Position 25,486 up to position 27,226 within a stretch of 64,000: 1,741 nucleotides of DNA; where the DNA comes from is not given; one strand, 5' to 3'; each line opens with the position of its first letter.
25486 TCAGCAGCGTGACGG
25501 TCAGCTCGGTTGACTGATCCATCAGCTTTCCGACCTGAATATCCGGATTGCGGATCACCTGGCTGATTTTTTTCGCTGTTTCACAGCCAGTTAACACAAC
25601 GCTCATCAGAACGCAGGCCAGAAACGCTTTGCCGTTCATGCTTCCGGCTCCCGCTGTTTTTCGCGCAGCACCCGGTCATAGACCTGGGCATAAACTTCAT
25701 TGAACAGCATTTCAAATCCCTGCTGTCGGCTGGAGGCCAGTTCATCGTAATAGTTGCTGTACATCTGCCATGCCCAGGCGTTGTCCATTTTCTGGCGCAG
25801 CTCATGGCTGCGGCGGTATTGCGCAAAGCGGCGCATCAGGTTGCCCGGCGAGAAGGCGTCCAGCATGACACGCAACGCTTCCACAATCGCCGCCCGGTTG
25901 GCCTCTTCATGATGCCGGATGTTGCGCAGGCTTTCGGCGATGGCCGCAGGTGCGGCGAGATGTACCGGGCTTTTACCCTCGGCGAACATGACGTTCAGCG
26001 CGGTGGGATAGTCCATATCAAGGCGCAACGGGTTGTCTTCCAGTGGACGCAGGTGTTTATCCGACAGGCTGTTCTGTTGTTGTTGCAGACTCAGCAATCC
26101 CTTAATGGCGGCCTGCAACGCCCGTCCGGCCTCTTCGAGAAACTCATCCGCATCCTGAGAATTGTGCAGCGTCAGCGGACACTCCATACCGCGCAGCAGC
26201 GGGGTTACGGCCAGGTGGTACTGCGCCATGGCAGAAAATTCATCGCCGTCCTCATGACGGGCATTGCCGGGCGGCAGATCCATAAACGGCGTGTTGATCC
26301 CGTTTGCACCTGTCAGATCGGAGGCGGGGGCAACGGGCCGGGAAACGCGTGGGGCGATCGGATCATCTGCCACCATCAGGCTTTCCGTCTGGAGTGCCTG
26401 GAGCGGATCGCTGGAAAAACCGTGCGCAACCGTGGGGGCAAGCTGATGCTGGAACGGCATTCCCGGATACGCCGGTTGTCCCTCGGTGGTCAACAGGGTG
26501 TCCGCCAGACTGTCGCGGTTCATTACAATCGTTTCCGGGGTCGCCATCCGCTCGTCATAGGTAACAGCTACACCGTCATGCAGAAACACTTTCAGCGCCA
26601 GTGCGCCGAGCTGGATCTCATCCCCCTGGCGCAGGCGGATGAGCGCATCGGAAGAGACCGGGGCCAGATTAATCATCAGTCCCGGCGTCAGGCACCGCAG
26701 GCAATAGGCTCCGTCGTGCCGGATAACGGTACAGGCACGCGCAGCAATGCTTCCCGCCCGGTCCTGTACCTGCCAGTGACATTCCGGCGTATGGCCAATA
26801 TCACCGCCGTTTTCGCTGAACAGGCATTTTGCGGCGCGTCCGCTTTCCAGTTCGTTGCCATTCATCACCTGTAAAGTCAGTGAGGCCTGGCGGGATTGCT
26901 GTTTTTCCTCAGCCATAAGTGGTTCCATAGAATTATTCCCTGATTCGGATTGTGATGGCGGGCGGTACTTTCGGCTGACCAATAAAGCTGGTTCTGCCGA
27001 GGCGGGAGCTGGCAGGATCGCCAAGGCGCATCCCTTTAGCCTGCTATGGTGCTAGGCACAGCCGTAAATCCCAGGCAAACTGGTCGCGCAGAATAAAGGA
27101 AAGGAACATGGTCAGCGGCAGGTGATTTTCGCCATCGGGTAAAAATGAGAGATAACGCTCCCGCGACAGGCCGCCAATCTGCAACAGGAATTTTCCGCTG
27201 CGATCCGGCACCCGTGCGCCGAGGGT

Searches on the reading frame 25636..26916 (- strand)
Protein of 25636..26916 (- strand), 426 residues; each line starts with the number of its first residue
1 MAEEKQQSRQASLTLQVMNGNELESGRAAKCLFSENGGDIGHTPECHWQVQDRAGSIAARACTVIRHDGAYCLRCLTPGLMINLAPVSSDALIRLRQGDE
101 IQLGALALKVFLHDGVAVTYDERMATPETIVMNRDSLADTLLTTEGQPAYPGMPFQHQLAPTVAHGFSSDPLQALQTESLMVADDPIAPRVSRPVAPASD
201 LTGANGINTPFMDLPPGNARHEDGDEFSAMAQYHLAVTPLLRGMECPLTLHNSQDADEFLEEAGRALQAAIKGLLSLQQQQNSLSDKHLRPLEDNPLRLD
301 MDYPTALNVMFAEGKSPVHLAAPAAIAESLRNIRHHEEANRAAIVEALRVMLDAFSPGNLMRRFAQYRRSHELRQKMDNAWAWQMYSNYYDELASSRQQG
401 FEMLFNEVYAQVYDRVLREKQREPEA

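Call 6: search_protein_families(library=pfam, proteins=[window:25636-26916:-], max_evalue=0.01)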
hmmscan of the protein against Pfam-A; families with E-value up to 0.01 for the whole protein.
window:25636-26916:- (426 aa): 2 families
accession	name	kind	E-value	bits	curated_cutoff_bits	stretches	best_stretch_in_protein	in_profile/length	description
PF20232.3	T6SS_FHA_C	-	6.5e-41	140.5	23.7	1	246-415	5-179/180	C-terminal domain of Type VI secretion system FHA protein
PF00498.31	FHA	-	4.8e-05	24.2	20.7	1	40-104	3-67/67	FHA domain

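Call 7: search_protein_families(library=ncbifam, proteins=[window:25636-26916:-], max_evalue=0.01)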
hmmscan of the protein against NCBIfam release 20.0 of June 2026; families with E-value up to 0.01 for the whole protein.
window:25636-26916:- (426 aa): 1 family
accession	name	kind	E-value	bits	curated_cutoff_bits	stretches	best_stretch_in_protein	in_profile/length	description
TIGR03354.1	VI_FHA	hypoth_equivalog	1.2e-125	420.7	120.25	1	13-418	1-420/420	type VI secretion system-associated FHA domain protein TagH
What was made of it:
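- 25636..26916 (-): tagH (FHA accessory gene), a third accessory gene kept in the same operon. TIGR03354 421 bits (call 7).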

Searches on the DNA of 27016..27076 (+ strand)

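Call 49: search_dna_similar(query=window:27016-27076:+, collection=ecoli_genomes, mode=near, max_rows=12)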
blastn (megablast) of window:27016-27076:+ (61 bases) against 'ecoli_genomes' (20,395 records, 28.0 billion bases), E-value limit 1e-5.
Records with a match: 350; places in all: 350; records where one place covers at least 80% of the query: 350.
Genomes with a match: 350 of 5426; with a place that covers at least 80% of the query: 350. Places per genome that has any: lowest 1, median 1, highest 1. On chromosomes: 350 places; on plasmids: 0.
Best place of each record, by identity: 95-99% 337; 90-95% 13.
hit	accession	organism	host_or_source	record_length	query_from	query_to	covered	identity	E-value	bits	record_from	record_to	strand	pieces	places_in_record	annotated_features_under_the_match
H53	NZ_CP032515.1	Escherichia coli strain 118UI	Homo sapiens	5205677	1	61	100%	98.4%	2e-21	108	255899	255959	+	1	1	tssG: type VI secretion system baseplate subunit TssG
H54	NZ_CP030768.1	Escherichia coli strain 2017C-4173W12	missing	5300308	1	61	100%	98.4%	2e-21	108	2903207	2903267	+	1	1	tssG: type VI secretion system baseplate subunit TssG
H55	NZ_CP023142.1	Escherichia coli strain CFSAN061770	missing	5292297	1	61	100%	98.4%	2e-21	108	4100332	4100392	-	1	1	tssG: type VI secretion system baseplate subunit TssG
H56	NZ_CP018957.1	Escherichia coli strain Ecol_316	Homo sapiens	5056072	1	61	100%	98.4%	2e-21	108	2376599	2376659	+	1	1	tssG: type VI secretion system baseplate subunit TssG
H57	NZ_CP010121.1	Escherichia coli strain C4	cow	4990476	1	61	100%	98.4%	2e-21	108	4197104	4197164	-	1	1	tssG: type VI secretion system baseplate subunit TssG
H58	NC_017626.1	Escherichia coli 042 strain 042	-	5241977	1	61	100%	98.4%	2e-21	108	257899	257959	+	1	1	tssG: type VI secretion system baseplate subunit TssG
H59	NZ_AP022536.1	Escherichia coli strain THO-008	Homo sapiens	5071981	1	61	100%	98.4%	2e-21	108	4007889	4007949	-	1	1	tssG: type VI secretion system baseplate subunit TssG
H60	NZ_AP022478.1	Escherichia coli strain STN0717-11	-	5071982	1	61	100%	98.4%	2e-21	108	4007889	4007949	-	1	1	tssG: type VI secretion system baseplate subunit TssG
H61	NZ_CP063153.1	Escherichia coli strain M7424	Homo sapiens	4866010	1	61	100%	98.4%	2e-21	108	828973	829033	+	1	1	tssG: type VI secretion system baseplate subunit TssG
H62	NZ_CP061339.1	Escherichia coli strain M00057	Homo sapiens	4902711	1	61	100%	98.4%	2e-21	108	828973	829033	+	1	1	tssG: type VI secretion system baseplate subunit TssG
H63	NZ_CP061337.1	Escherichia coli strain M11957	Homo sapiens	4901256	1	61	100%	98.4%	2e-21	108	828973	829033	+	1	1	tssG: type VI secretion system baseplate subunit TssG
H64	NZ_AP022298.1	Escherichia coli strain BEC1-S17-ESBL-09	-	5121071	1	61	100%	98.4%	2e-21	108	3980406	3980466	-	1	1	tssG: type VI secretion system baseplate subunit TssG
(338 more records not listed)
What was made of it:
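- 27044..27046 (-): Private premature stop in tssG (Q313*, CAG to TAG), giving 312 instead of 349 aa. None of 350 matching complete E. coli genomes carries it (call 49).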

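Call 75: get_annotated_region(hit=H58, flank=16000)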
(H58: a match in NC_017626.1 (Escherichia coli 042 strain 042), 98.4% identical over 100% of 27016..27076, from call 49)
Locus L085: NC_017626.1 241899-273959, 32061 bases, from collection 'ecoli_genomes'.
description: Escherichia coli 042, complete sequence
organism: Escherichia coli 042 strain 042 (NCBI taxid 216592)
replicon: chromosome; assembly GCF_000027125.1
host: -; source: -; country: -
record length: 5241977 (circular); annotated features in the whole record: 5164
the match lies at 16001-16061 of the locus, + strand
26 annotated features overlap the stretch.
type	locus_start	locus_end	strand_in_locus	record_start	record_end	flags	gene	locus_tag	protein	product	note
tRNA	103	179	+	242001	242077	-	-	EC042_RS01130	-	tRNA-Asp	-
CDS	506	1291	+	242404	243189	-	-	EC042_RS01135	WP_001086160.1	hypothetical protein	-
CDS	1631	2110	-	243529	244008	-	-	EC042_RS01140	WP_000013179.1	Hcp family type VI secretion system effector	-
CDS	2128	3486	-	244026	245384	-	-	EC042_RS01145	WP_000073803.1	VasL domain-containing protein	-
CDS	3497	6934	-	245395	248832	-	tssM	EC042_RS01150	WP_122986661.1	type VI secretion system membrane subunit TssM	-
CDS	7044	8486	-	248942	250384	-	tssA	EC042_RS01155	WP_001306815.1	type VI secretion system protein TssA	-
CDS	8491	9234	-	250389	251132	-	vasI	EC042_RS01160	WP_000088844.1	type VI secretion system-associated protein VasI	-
CDS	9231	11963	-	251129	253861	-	tssH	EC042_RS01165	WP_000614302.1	type VI secretion system ATPase TssH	-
CDS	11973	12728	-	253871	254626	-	icmH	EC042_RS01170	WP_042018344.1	type IVB secretion system protein IcmH/DotU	-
CDS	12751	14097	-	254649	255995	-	tssK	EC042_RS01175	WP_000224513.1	type VI secretion system baseplate subunit TssK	-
CDS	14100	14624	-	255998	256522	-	tssJ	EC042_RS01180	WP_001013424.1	type VI secretion system lipoprotein TssJ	-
CDS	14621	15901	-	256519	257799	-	tagH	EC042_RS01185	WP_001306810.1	type VI secretion system-associated FHA domain protein TagH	-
CDS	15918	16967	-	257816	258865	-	tssG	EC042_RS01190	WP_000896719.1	type VI secretion system baseplate subunit TssG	-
CDS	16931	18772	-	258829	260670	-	tssF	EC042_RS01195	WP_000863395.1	type VI secretion system baseplate subunit TssF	-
CDS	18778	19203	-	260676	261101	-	tssE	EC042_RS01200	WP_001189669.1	type VI secretion system baseplate subunit TssE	-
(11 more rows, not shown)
